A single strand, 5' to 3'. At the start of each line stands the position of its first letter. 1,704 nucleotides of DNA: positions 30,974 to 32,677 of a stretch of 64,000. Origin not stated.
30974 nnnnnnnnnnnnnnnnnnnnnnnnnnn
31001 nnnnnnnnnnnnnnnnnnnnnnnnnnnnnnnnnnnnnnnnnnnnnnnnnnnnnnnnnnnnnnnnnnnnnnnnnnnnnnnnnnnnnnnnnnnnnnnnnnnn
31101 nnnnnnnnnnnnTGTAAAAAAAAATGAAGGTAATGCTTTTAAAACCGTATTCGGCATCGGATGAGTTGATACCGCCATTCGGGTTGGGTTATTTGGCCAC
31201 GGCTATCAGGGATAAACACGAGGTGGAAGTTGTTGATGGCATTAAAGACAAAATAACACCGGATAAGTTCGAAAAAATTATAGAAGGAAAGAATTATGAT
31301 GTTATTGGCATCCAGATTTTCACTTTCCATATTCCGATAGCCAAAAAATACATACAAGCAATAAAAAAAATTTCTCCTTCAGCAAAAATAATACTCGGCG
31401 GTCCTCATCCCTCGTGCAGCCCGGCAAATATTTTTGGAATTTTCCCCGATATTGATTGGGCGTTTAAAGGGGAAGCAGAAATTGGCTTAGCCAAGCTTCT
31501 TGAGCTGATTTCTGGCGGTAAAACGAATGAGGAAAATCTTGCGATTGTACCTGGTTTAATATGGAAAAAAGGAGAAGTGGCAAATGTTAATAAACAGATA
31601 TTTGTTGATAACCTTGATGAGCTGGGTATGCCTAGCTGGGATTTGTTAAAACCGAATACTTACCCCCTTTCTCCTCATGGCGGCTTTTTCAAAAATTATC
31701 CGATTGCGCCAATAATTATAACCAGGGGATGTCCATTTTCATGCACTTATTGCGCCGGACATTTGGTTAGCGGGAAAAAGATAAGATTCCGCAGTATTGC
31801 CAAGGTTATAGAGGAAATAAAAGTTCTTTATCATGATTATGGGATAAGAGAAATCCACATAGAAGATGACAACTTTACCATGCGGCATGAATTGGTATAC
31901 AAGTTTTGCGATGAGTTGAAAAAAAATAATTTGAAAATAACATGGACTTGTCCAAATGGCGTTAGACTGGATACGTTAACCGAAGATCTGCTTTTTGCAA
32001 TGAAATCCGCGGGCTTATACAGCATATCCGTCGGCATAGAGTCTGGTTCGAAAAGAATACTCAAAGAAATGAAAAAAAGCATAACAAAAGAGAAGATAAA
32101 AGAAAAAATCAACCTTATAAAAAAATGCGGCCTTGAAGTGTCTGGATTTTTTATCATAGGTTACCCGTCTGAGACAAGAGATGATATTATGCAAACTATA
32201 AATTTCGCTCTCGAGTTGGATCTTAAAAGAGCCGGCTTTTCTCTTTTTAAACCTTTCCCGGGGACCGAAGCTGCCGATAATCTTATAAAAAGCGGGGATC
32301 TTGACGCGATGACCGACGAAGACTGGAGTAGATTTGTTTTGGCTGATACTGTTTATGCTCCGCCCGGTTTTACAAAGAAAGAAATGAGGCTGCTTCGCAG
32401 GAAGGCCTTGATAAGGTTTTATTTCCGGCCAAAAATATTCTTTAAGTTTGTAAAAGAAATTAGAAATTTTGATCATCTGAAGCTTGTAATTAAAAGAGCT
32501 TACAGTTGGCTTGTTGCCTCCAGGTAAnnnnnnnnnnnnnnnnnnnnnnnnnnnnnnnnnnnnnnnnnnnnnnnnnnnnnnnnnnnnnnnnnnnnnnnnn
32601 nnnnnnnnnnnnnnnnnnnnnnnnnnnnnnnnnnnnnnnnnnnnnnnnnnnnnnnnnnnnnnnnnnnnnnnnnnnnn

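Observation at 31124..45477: Twice-repeated translationally coupled cassette: B12 radical SAM -> GT-C -> SAM methyltransferase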

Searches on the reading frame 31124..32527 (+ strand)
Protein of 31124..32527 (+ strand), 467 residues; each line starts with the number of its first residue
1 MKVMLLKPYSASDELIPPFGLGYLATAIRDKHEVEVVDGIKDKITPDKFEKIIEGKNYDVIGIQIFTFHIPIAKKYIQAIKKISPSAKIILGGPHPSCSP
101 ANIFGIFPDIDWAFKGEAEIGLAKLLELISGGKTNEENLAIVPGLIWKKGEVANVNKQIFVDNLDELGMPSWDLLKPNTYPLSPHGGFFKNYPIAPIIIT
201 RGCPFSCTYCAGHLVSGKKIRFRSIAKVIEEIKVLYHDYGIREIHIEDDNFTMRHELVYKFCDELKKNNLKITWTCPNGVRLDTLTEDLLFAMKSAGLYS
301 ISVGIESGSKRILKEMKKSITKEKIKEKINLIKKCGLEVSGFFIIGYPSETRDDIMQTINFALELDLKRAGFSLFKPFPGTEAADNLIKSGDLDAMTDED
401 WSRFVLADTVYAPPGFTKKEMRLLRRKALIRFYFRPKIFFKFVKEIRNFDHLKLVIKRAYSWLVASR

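Call 4: search_protein_families(library=pfam, proteins=[window:31124-32527:+], max_evalue=0.01)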
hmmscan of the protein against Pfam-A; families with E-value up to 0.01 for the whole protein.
window:31124-32527:+ (467 aa): 2 families
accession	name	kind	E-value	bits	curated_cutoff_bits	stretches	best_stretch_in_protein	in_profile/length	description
PF04055.27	Radical_SAM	-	2.3e-28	99.9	29.5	1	197-362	1-166/166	Radical SAM superfamily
PF02310.24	B12-binding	-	2e-18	66.8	32.1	1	16-125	12-120/121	B12 binding domain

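Call 10: search_protein_families(library=ncbifam, proteins=[window:31124-32527:+], max_evalue=0.001)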
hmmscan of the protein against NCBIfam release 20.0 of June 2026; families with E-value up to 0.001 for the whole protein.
window:31124-32527:+ (467 aa): 42 families (the best 25 are shown)
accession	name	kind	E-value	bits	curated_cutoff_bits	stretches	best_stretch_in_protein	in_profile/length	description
TIGR03471.1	HpnJ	equivalog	1.9e-56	191.9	577.6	1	34-463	47-464/472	hopanoid biosynthesis associated radical SAM protein HpnJ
TIGR02026.1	BchE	equivalog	3.2e-50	171.4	481.35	1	16-439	20-443/497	magnesium-protoporphyrin IX monomethyl ester anaerobic oxidative cyclase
NF038361.1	rSAM_Sden_1168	equivalog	8.7e-49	166.5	575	1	12-392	79-478/560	Sden_1168 family B12-binding radical SAM P-methyltransferase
NF050148.1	rSAM_ApyD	equivalog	5.4e-44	150.6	750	1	56-382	73-388/645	RiPP biosynthesis radical SAM protein ApyD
TIGR04014.1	B12_SAM_MJ_0865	equivalog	3e-38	131.7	360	1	46-389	27-360/434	methyl-coenzyme M reductase glutamine C-methyltransferase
TIGR04013.1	B12_SAM_MJ_1487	hypoth_equivalog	1.2e-36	126.4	251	1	45-386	31-356/382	TIGR04013 family B12-binding domain/radical SAM domain-containing protein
TIGR04072.2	rSAM_ladder_B12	equivalog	7e-36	123.8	360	2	194-365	180-349/443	lipid biosynthesis B12-binding/radical SAM protein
TIGR04479.1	bcpD_PhpK_rSAM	subfamily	5.5e-32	110.8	600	1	195-362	242-406/504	PhpK family radical SAM P-methyltransferase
TIGR04385.1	B12_rSAM_cofa1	equivalog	2.6e-31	109.3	450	1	54-361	68-360/438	B12 lower ligand biosynthesis radical SAM protein BzaD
NF033070.1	rSAM_AprD4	equivalog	1.4e-29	103.3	500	1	131-394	137-401/456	AprD4 family radical SAM diol-dehydratase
TIGR04367.1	HpnR_B12_rSAM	equivalog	2.5e-24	85.7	650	1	16-383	20-369/490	hopanoid C-3 methylase HpnR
TIGR04190.1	B12_SAM_Ta0216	equivalog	4.7e-23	81.6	500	1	50-366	72-395/554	TIGR04190 family B12-binding domain/radical SAM domain protein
TIGR03975.1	rSAM_ocin_1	subfamily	5.7e-23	81.3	281.85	1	51-359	122-424/606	RiPP maturation radical SAM C-methyltransferase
NF033712.0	B12_rSAM_KedN5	subfamily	8.7e-23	80.4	700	1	28-357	33-362/624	KedN5 family methylcobalamin-dependent radical SAM C-methyltransferase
TIGR00089.1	TIGR00089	subfamily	4.4e-21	75.2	251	1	193-385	139-338/429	MiaB/RimO family radical SAM methylthiotransferase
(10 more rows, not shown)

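Call 11: find_encoding_contigs(protein=window:31124-32527:+, flank=10000, max_places=6)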
Protein window:31124-32527:+ (467 aa): no gene with exactly this product is on record in the collection.

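Call 26: find_related_loci(query=window:31124-32527:+, collection=metagenome_contigs, flank=8000)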
Query window:31124-32527:+ (467 aa) in metagenome_contigs; peptide patterns used: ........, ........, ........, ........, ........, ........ (x = any residue, [..] = any of these).
600 stretches matched a pattern (row limit reached: there are more); 11 encode a relative of the query (tblastn E <= 1e-3); 11 distinct loci.
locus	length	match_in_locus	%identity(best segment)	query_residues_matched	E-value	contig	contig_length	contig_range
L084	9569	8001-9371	71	8-464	0e+0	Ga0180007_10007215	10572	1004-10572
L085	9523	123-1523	69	1-467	0e+0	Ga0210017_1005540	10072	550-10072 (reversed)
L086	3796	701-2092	66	1-463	0e+0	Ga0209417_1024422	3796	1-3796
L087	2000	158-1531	48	1-463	1e-153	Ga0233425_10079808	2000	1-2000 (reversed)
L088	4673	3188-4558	44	1-458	5e-128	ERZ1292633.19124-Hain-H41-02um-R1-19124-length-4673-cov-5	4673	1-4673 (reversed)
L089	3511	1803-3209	34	1-467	1e-86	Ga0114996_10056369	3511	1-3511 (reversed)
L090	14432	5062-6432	33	1-458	2e-71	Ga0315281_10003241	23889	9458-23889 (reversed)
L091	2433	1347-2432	45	17-380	7e-71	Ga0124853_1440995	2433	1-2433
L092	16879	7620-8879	28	1-437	1e-31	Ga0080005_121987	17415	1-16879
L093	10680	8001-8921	23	73-384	8e-15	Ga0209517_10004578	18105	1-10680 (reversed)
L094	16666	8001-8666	25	167-384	9e-10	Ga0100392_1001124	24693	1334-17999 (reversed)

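Call 34: search_solved_structures(query=window:31124-32527:+, max_evalue=0.001)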
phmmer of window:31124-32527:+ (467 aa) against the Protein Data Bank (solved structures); distinct sequences matched with E-value up to 0.001: 17.
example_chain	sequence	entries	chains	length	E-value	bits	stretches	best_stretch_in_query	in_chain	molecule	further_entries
6fd2_B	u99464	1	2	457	1.3e-24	89.9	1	163-396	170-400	Putative apramycin biosynthetic oxidoreductase 4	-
9ccb_A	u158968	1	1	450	3.8e-24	88.4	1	50-388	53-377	Radical SAM core domain-containing protein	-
2qgq_A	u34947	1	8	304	1.6e-10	43.4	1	193-387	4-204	Protein TM_1862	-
4jc0_A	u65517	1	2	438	2.4e-10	42.8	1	191-387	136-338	Ribosomal protein S12 methylthiotransferase RimO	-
9n1b_A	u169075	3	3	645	2.5e-08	36.2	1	44-325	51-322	Radical SAM protein | Radical SAM enzyme CysS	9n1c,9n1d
7kdx_A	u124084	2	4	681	1.4e-07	33.7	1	58-252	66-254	Methyltransferase TokK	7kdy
6wte_A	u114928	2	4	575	4.5e-06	28.8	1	189-381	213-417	B12-binding domain-containing protein | Tryptophan-C2-methyltransferase containing B12-binding domain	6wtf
7mjv_A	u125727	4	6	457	1.3e-05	27.2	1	196-387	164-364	tRNA-2-methylthio-N(6)-dimethylallyladenosine synthase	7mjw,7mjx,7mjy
7mjz_A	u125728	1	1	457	2.3e-05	26.4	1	197-385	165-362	tRNA-2-methylthio-N(6)-dimethylallyladenosine synthase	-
3ciw_A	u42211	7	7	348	8.3e-05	24.6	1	199-393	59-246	FeFe-Hydrogenase maturase | [FeFe] hydrogenase maturase subunit HydE | Biotin synthetase, putative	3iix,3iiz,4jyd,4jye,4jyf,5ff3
5fep_A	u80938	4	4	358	8.7e-05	24.5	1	199-393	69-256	[FeFe] hydrogenase maturase subunit HydE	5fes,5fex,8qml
7o1p_A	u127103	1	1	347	0.00011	24.1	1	199-393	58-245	[FeFe] hydrogenase maturase subunit HydE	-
3cix_A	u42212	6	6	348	0.00011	24.1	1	199-393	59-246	FeFe-Hydrogenase maturase | [FeFe] hydrogenase maturase subunit HydE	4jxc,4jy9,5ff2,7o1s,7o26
7o1o_A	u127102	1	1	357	0.00012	24.1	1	199-393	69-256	[FeFe] hydrogenase maturase subunit HydE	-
4jy8_A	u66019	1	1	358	0.00012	24.1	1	199-393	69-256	FEFE-HYDROGENASE MATURASE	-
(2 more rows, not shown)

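Call 51: find_homologous_proteins(query=window:31124-32527:+, max_evalue=1e-30)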
Query window:31124-32527:+ (467 aa): 2460 proteins with E <= 1e-30 among 8000 candidates; the best 120 are listed.
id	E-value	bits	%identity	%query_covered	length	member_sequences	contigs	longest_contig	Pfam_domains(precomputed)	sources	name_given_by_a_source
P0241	0.0e+0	1069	100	100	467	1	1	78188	PF04055.28,PF02310.25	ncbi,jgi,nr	ncbi:radical SAM protein [Candidatus Parcubacteria bacterium]|nr:MAG: radical SAM protein [Candidatu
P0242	1.3e-237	807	72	100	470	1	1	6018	PF04055.28,PF02310.25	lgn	-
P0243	2.8e-237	806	72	100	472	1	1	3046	PF04055.28,PF02310.25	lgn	-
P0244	4.2e-237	805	73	100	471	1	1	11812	PF04055.28,PF02310.25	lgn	-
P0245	2.2e-236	803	72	100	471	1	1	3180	PF04055.28,PF02310.25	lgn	-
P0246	1.8e-234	797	74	99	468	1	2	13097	PF04055.28,PF02310.25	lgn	-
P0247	2.5e-234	796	70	100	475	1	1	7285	PF04055.28,PF02310.25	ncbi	-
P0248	2.5e-234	796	71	100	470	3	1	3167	PF04055.28,PF02310.25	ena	-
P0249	7.6e-234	795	71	100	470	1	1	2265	PF04055.28,PF02310.25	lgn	-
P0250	1.6e-233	794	72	100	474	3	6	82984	PF04055.28,PF02310.25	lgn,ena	-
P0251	8.1e-233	791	71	99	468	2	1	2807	PF04055.28,PF02310.25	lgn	-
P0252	2.1e-232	790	70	100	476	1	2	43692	PF04055.28,PF02310.25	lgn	-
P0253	2.4e-232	790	71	100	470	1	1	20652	PF04055.28,PF02310.25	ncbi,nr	ncbi:MAG: radical SAM protein [Candidatus Parcubacteria bacterium]|nr:radical SAM protein [Candidatu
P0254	3.7e-232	789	72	100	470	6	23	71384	PF04055.28,PF02310.25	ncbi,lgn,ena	-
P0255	2.1e-231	787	71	99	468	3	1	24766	PF04055.28,PF02310.25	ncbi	ncbi:MAG: radical SAM protein [Patescibacteria group bacterium]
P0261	2.6e-229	780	70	100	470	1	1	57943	PF04055.28,PF02310.25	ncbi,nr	ncbi:MAG: radical SAM protein [Candidatus Zambryskibacteria bacterium]|nr:radical SAM protein [Candi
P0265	4.7e-227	772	70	100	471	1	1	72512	PF04055.28,PF02310.25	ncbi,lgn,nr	ncbi:MAG: radical SAM protein [Candidatus Pacebacteria bacterium]|nr:radical SAM protein [Candidatus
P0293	7.4e-221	752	68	100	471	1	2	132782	PF04055.28,PF02310.25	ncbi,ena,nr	ncbi:MAG: radical SAM domain-containing protein [Parcubacteria group bacterium Athens0714_26]|nr:MAG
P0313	1.2e-208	712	65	99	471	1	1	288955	PF04055.28,PF02310.25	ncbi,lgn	-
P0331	8.1e-196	669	63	98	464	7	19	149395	PF04055.28,PF02310.25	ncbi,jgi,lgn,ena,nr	ncbi:MAG: hypothetical protein A3A94_00750 [Candidatus Portnoybacteria bacterium RIFCSPLOWO2_01_FULL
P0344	1.7e-166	573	52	99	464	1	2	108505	PF04055.28,PF02310.25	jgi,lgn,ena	-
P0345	1.5e-165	570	55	99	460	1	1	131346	PF04055.28,PF02310.25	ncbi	-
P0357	1.1e-152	527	49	99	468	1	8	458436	PF04055.28,PF02310.25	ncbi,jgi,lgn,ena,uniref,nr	ncbi:MAG: Radical SAM domain protein [Candidatus Magasanikbacteria bacterium GW2011_GWC2_40_17]|unir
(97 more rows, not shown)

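Call 52: find_encoding_contigs(protein=P0261, flank=7000, max_places=1)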
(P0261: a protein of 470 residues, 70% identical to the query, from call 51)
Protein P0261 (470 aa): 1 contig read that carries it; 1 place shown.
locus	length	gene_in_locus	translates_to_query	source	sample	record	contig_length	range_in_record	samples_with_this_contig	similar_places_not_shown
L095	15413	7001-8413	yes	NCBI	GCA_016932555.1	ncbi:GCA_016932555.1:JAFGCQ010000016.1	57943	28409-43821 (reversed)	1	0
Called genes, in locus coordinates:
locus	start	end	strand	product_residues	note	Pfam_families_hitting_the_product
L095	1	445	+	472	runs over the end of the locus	PF04138:GtrA_DPMS_TM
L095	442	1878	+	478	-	PF02310:B12-binding, PF04055:Radical_SAM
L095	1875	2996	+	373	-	PF13439:Glyco_transf_4, PF13579:Glyco_trans_4_4 (weak), PF20706:GT4-conflict, PF00534:Glycos_transf_1, PF13692:Glyco_trans_1_4, PF13524:Glyco_trans_1_2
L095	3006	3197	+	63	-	PF00037:Fer4 (faint), PF13459:Fer4_15, PF13370:Fer4_13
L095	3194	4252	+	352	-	PF00534:Glycos_transf_1, PF13692:Glyco_trans_1_4, PF13524:Glyco_trans_1_2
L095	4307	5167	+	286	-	PF05148:Methyltransf_8 (weak), PF13489:Methyltransf_23, PF08241:Methyltransf_11, PF08242:Methyltransf_12 (faint), PF13649:Methyltransf_25 (weak), PF13847:Methyltransf_31 (weak)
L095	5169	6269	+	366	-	PF02366:PMT, PF13231:PMT_2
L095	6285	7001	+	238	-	PF00535:Glycos_transf_2, PF10111:Glyco_tranf_2_2 (weak), PF13641:Glyco_tranf_2_3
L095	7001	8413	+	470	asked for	PF02310:B12-binding, PF04055:Radical_SAM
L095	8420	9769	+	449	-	PF02366:PMT (weak), PF13231:PMT_2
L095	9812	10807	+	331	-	PF01073:3Beta_HSD, PF01370:Epimerase, PF02719:Polysacc_synt_2, PF04321:RmlD_sub_bind, PF07993:NAD_binding_4, PF16363:GDP_Man_Dehyd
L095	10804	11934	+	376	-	PF01041:DegT_DnrJ_EryC1, PF01053:Cys_Met_Meta_PP (faint), PF00155:Aminotran_1_2 (faint), PF01212:Beta_elim_lyase (faint), PF00266:Aminotran_5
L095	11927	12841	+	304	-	PF13641:Glyco_tranf_2_3 (weak), PF00535:Glycos_transf_2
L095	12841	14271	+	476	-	PF02310:B12-binding, PF04055:Radical_SAM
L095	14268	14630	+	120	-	PF00583:Acetyltransf_1 (weak), PF13508:Acetyltransf_7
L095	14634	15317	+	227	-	PF05219:DREV, PF01209:Ubie_methyltran, PF13489:Methyltransf_23, PF07021:MetW, PF13847:Methyltransf_31, PF08241:Methyltransf_11, PF08242:Methyltransf_12, PF13649:Methyltransf_25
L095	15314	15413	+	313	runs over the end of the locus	PF03706:LPG_synthase_TM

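Call 53: find_encoding_contigs(protein=P0331, flank=7000, max_places=1)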
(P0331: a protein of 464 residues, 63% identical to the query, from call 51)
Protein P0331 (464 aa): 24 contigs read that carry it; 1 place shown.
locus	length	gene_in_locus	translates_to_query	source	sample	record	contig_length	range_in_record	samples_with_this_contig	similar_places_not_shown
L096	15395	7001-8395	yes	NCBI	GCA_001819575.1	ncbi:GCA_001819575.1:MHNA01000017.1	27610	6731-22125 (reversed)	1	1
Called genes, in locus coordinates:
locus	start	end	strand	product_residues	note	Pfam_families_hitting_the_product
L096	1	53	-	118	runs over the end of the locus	PF00380:Ribosomal_S9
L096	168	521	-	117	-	PF00572:Ribosomal_L13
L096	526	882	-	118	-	PF01196:Ribosomal_L17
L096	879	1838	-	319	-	PF01193:RNA_pol_L, PF01000:RNA_pol_A_bac, PF14520:HHH_5 (faint), PF03118:RNA_pol_A_CTD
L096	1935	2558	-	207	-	PF00163:Ribosomal_S4, PF01479:S4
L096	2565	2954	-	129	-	PF00411:Ribosomal_S11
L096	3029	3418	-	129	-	PF00416:Ribosomal_S13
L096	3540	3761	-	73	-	PF01176:eIF-1a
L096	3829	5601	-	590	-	PF21110:GlxA (weak)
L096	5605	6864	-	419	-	PF06723:MreB_Mbl (weak), PF08841:DDR (faint), PF11104:PilM_2 (weak), PF14450:FtsA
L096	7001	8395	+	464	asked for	PF02310:B12-binding, PF04055:Radical_SAM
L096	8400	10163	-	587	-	PF01411:tRNA-synt_2c, PF07973:tRNA_SAD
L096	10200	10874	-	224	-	PF08843:AbiEii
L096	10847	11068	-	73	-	-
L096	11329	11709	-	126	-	-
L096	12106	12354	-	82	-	-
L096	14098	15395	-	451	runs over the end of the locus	PF26449:DUF8128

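Call 54: find_encoding_contigs(protein=P0357, flank=7000, max_places=1)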
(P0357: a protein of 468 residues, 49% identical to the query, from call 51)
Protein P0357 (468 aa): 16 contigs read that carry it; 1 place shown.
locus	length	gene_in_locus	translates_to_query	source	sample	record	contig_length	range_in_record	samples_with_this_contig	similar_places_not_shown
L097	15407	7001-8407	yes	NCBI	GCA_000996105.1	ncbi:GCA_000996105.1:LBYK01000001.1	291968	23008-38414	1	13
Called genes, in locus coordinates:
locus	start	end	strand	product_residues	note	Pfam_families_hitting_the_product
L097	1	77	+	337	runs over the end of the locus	PF13477:Glyco_trans_4_2 (faint), PF00534:Glycos_transf_1, PF13692:Glyco_trans_1_4 (weak)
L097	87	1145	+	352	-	PF02350:Epimerase_2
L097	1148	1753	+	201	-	PF13489:Methyltransf_23, PF13649:Methyltransf_25 (faint), PF08241:Methyltransf_11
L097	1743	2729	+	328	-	PF04055:Radical_SAM, PF13186:SPASM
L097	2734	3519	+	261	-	PF01522:Polysacc_deac_1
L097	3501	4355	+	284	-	PF00535:Glycos_transf_2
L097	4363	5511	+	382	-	PF13439:Glyco_transf_4 (weak), PF00534:Glycos_transf_1, PF13692:Glyco_trans_1_4, PF13524:Glyco_trans_1_2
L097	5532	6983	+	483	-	PF13489:Methyltransf_23, PF08241:Methyltransf_11, PF08242:Methyltransf_12 (weak), PF13649:Methyltransf_25, PF13847:Methyltransf_31, PF00535:Glycos_transf_2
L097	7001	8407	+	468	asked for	PF02310:B12-binding, PF04055:Radical_SAM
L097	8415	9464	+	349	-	PF01073:3Beta_HSD, PF01370:Epimerase, PF02719:Polysacc_synt_2, PF04321:RmlD_sub_bind, PF16363:GDP_Man_Dehyd, PF07993:NAD_binding_4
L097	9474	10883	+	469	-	PF02310:B12-binding, PF04055:Radical_SAM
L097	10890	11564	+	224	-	PF01209:Ubie_methyltran (weak), PF13489:Methyltransf_23, PF07021:MetW (weak), PF13847:Methyltransf_31, PF08241:Methyltransf_11, PF08242:Methyltransf_12, PF13649:Methyltransf_25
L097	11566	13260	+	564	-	-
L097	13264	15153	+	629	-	PF13522:GATase_6, PF13537:GATase_7, PF00733:Asn_synthase, PF02540:NAD_synthase (weak), PF06508:QueC (faint)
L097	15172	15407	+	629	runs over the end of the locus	PF13231:PMT_2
